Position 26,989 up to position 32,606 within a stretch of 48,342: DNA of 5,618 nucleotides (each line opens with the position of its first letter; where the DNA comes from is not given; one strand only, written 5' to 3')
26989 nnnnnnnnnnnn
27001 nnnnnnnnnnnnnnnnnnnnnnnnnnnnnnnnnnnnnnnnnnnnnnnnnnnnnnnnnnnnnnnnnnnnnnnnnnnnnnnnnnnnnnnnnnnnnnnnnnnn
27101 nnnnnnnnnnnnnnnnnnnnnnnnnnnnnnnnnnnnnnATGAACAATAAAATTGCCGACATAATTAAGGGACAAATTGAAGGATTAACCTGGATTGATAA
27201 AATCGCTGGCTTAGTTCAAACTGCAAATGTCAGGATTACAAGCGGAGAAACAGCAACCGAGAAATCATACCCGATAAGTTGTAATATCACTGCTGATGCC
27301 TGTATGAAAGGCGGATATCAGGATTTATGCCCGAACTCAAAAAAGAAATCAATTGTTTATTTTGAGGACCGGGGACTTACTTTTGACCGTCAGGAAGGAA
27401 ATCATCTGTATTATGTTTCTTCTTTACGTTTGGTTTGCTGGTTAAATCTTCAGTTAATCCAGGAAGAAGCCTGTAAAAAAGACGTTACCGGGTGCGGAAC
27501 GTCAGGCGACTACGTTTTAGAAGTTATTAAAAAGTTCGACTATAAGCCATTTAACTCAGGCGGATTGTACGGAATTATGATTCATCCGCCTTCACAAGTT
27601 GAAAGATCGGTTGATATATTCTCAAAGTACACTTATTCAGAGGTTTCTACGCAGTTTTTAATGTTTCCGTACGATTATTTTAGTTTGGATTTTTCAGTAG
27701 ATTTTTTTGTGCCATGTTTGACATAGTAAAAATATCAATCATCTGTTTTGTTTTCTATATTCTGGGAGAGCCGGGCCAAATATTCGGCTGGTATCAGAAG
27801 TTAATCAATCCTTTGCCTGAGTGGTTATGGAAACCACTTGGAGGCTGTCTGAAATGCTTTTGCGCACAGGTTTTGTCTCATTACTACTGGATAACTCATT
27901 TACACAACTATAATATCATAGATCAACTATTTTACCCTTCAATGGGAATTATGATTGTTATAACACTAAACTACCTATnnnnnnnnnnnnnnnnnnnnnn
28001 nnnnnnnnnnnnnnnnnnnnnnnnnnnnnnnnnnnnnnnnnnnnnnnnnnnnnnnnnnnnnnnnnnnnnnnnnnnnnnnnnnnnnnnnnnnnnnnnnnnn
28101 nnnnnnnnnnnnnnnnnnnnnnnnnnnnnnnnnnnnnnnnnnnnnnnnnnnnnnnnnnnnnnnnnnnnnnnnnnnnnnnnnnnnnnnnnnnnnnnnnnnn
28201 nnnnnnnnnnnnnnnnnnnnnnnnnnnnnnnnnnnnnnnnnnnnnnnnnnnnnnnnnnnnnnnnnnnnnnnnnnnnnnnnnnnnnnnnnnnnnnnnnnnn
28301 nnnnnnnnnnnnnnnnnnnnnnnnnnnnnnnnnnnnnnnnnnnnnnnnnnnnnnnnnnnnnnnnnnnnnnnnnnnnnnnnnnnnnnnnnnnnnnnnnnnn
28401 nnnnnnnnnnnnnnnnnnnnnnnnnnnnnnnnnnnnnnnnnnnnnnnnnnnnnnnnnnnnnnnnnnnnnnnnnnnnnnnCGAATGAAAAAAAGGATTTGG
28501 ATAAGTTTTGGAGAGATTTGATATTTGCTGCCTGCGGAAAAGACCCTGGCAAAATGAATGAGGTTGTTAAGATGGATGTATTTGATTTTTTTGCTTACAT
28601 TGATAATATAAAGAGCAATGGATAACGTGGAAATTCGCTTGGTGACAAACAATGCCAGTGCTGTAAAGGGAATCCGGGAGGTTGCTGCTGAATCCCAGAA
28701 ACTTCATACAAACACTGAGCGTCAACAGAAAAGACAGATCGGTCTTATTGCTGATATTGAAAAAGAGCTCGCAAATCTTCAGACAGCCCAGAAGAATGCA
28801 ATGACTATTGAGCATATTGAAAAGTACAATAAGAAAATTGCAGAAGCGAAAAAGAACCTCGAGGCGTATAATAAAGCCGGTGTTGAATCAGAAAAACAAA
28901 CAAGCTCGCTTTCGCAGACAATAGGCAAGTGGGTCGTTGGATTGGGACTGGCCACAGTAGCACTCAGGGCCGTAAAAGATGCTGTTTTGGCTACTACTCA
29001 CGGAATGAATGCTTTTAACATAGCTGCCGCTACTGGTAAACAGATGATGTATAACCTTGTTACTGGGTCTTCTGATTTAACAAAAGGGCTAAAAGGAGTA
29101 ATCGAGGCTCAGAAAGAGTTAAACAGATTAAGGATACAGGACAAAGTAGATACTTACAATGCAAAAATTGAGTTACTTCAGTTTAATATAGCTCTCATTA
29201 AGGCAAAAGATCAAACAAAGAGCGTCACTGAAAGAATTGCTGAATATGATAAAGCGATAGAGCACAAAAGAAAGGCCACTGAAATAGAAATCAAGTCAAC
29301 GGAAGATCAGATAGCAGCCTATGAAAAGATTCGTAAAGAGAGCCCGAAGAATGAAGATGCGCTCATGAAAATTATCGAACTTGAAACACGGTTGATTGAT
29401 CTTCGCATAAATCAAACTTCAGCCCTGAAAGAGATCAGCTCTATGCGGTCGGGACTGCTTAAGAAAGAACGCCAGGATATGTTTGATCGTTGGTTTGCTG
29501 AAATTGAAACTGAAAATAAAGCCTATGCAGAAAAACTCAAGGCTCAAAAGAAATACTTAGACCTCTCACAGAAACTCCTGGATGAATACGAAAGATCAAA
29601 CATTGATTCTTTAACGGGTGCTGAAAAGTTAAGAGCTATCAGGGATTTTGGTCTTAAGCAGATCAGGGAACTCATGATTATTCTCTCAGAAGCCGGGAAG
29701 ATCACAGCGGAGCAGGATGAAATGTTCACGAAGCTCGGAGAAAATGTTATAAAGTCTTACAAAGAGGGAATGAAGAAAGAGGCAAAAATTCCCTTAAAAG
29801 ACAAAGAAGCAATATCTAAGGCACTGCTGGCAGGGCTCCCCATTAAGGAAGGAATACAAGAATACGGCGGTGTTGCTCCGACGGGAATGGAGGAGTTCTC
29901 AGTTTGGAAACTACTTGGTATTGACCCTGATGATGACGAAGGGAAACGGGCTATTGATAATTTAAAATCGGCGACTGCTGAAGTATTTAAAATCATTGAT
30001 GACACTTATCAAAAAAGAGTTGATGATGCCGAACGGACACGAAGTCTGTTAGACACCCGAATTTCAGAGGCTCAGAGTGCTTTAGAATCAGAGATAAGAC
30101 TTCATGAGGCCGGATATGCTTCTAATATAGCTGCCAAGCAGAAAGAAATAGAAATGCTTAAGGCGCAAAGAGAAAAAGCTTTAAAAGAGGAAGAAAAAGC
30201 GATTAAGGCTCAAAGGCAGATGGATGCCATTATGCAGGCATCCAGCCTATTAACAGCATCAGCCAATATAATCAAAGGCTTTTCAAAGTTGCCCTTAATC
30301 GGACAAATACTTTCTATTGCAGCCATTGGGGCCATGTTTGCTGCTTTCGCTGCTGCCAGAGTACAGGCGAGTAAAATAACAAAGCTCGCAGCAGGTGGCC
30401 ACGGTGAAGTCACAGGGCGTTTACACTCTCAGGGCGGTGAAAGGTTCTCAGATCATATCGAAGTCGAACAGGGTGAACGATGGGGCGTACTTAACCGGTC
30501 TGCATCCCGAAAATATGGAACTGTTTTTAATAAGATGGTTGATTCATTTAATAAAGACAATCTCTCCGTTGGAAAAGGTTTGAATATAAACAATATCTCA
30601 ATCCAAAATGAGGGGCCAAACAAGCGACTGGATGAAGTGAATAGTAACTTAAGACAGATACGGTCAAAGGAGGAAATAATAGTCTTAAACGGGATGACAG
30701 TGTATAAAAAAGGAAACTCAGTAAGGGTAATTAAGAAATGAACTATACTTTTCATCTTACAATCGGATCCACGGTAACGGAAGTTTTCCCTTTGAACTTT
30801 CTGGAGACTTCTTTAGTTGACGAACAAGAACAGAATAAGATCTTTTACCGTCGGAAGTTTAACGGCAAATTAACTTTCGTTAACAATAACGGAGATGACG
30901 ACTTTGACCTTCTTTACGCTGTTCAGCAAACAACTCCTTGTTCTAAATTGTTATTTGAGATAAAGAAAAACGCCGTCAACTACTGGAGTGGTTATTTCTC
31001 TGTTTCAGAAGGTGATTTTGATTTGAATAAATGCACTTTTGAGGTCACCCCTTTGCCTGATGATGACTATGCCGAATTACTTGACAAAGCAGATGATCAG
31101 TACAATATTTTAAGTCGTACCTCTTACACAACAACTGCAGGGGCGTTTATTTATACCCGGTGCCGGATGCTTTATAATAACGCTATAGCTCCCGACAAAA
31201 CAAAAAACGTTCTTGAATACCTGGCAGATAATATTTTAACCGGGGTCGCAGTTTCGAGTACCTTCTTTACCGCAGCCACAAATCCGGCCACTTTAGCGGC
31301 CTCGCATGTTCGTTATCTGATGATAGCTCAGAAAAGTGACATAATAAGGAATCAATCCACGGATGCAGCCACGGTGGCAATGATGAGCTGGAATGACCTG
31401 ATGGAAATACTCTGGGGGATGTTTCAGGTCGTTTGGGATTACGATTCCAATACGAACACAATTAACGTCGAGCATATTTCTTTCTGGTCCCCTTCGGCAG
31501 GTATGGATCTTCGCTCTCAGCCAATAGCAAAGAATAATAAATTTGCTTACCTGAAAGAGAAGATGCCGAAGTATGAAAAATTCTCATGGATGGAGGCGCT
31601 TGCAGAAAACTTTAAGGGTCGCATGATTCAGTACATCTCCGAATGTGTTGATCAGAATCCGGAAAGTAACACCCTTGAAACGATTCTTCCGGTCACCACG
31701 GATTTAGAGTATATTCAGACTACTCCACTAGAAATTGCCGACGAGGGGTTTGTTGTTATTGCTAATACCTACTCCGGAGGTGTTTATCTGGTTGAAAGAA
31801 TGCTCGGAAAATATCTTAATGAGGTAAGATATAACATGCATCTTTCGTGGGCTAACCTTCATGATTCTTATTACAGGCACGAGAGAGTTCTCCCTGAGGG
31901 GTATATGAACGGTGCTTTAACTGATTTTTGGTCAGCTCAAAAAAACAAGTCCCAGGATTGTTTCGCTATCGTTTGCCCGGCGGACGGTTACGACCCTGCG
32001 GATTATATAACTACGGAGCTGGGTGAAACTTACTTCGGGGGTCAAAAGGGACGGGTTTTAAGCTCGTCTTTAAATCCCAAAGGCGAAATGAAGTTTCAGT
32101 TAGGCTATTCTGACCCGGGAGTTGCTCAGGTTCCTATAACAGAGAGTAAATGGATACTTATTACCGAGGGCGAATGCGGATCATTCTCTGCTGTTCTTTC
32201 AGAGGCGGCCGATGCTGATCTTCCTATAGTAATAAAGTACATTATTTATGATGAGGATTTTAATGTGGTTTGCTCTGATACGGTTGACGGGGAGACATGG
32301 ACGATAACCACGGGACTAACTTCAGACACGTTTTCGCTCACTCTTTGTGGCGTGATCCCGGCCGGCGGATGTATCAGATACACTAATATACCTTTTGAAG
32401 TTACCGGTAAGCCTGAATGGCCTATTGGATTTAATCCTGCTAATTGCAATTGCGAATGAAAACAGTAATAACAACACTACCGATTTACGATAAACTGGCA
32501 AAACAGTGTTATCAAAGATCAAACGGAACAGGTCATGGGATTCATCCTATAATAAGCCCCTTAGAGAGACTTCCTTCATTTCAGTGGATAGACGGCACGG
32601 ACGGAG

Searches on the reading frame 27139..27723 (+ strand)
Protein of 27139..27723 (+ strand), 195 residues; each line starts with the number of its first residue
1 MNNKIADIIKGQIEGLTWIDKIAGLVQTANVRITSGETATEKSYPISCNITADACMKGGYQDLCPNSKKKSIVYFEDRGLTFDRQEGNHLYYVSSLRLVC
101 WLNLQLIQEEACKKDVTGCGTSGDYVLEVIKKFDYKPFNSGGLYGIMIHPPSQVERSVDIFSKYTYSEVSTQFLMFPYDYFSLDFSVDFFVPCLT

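Call 11: search_protein_families(library=phrogs, proteins=[window:27139-27723:+], max_evalue=0.001)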
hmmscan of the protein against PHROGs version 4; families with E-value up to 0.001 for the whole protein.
window:27139-27723:+ (195 aa): 1 family
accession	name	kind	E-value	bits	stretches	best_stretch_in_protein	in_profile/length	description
phrog_8145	-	unknown function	5.7e-07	30.7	1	9-188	24-186/192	-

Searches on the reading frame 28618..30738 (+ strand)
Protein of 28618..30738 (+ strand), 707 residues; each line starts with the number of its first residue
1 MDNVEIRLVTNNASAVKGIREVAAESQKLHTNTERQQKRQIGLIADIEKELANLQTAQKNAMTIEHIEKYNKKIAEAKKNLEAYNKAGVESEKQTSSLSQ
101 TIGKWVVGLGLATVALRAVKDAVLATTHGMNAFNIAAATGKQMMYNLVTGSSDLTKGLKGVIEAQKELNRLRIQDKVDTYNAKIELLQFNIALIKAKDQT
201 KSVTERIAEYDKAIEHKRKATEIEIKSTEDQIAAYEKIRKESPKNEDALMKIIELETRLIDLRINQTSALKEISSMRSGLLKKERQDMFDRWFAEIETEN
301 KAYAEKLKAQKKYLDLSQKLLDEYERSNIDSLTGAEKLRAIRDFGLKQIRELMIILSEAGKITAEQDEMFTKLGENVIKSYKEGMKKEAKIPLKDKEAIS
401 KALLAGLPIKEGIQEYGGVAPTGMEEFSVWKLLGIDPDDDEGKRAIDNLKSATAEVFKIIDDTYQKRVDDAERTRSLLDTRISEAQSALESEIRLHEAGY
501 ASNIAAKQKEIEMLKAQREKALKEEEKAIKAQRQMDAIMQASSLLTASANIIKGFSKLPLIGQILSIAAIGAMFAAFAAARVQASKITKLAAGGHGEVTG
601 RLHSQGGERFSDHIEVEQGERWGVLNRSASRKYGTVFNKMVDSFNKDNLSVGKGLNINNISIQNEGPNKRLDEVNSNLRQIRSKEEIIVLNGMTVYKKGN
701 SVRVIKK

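Call 11: search_protein_families(library=phrogs, proteins=[window:28618-30738:+], max_evalue=0.001)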
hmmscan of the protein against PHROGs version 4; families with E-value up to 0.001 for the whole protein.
window:28618-30738:+ (707 aa): 1 family
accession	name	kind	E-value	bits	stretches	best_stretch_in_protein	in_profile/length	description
phrog_20660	-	tail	8e-37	128.1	1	423-648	813-1042/1106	tail length tape measure protein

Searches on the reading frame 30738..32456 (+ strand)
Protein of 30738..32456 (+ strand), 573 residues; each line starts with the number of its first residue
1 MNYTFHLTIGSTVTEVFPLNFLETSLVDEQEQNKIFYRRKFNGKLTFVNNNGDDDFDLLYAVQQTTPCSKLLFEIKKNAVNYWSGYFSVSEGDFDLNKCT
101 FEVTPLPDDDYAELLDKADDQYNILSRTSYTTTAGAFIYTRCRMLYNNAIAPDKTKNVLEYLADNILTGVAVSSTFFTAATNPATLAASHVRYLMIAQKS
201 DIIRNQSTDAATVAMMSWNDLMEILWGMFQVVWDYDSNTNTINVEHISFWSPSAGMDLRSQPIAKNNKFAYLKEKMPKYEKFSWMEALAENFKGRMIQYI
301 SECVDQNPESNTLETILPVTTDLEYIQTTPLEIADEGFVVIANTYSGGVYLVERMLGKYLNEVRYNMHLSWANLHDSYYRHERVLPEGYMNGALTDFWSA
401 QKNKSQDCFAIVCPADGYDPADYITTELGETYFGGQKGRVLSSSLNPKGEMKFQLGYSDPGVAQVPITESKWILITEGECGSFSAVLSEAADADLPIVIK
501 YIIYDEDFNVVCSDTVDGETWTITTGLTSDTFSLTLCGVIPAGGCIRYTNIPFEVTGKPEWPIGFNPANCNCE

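Call 11: search_protein_families(library=phrogs, proteins=[window:30738-32456:+], max_evalue=0.001)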
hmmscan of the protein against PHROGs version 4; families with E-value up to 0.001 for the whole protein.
window:30738-32456:+ (573 aa): 1 family
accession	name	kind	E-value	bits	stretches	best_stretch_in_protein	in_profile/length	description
phrog_19383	-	unknown function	2.1e-32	113.2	2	161-430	541-820/844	-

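Call 46: search_protein_families(library=pfam, proteins=[window:30738-32456:+], max_evalue=0.05)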
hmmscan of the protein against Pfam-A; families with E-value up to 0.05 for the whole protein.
window:30738-32456:+ (573 aa): 0 families
